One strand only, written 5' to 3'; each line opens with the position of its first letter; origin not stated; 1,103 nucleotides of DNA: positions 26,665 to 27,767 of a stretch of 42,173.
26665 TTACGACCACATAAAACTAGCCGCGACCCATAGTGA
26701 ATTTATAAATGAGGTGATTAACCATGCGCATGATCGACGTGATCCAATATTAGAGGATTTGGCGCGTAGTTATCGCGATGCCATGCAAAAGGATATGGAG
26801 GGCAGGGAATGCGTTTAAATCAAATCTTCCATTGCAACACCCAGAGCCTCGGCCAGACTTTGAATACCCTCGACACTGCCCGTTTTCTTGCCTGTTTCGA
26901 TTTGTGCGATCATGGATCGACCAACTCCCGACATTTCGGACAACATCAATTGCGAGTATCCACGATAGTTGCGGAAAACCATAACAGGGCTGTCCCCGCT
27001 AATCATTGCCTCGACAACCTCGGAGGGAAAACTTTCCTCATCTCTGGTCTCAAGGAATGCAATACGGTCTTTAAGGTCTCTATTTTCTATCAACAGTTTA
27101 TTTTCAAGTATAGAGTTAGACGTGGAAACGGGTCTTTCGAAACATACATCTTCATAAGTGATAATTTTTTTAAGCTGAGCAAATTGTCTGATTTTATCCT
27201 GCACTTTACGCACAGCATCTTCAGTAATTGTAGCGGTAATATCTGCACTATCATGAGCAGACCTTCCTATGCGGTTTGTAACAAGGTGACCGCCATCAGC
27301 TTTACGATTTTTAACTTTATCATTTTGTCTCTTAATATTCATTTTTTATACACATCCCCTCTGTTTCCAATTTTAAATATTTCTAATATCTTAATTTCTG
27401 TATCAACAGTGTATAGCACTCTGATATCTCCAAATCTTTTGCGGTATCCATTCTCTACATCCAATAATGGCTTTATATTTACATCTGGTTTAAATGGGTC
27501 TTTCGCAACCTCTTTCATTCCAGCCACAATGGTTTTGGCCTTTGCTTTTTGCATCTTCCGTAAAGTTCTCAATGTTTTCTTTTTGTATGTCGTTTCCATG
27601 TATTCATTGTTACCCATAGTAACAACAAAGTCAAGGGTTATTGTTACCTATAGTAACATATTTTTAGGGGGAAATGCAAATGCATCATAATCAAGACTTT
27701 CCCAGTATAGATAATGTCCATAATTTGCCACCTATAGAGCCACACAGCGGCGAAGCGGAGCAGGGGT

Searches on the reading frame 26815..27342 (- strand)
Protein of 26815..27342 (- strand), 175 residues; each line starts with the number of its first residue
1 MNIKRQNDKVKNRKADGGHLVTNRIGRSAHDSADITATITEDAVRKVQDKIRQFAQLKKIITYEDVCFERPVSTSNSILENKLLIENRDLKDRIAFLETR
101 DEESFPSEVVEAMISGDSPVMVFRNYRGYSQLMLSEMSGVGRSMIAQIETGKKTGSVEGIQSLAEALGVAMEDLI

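Call 85: search_protein_families(library=pfam, proteins=[window:26815-27342:-], max_evalue=0.01)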
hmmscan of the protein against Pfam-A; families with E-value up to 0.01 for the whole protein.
window:26815-27342:- (175 aa): 3 families
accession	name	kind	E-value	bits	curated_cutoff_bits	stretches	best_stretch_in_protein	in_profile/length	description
PF01381.28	HTH_3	-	6e-09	36.3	23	1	127-174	8-55/55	Helix-turn-helix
PF13560.12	HTH_31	-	5.4e-05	23.8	27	1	123-170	9-57/64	Helix-turn-helix domain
PF12844.13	HTH_19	-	0.00028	21.2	30.2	1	124-174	8-58/64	Helix-turn-helix domain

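Call 86: search_protein_families(library=padloc, proteins=[window:26815-27342:-], max_evalue=0.01)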
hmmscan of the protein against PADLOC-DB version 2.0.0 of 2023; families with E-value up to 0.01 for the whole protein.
window:26815-27342:- (175 aa): 13 families
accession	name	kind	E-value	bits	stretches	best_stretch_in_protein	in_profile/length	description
PDLC02926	HTH_VI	-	3.8e-09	34.7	1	123-174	9-60/92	-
PDLC03953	RmrA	-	8.7e-06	23.2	1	122-171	12-61/373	-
PDLC03665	Control_protein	-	1.4e-05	23.2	1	126-174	20-68/77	control protein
PDLC04142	capH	-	6.9e-05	21.9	1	124-175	15-66/103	capH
PDLC03536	REase_II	-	0.00014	19.6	1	122-174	17-69/237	Type II restriction enzyme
PDLC04775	PDC-M69A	-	0.00023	19.7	1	126-175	18-67/113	-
PDLC03664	Control_protein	-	0.00024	19.5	1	123-171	21-69/74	control protein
PDLC03954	RmrA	-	0.00033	17.7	1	122-171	17-66/380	-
PDLC03944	RmrA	-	0.00085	16.5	1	124-168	15-59/384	-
PDLC03949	RmrA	-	0.00093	16.2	1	123-171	10-58/363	-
PDLC03951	RmrA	-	0.0014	15.7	1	123-171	16-64/400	-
PDLC03671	Control_protein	-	0.0027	15.9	1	120-172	19-71/84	control protein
PDLC03948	RmrA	-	0.0091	12.9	0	124-171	17-64/397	-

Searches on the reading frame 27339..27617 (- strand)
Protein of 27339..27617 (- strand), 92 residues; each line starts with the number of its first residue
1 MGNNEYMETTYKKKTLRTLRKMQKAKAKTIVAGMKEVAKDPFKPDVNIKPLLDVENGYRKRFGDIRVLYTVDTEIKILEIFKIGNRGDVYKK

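Call 85: search_protein_families(library=pfam, proteins=[window:27339-27617:-], max_evalue=0.01)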
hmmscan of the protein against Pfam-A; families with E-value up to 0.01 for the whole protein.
window:27339-27617:- (92 aa): 1 family
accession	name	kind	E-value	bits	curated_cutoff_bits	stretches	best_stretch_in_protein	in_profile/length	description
PF05016.21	ParE_toxin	-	7.1e-05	23.8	23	1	14-90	6-89/89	ParE toxin of type II toxin-antitoxin system, parDE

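Call 86: search_protein_families(library=padloc, proteins=[window:27339-27617:-], max_evalue=0.01)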
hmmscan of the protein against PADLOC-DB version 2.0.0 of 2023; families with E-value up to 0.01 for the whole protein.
window:27339-27617:- (92 aa): 0 families
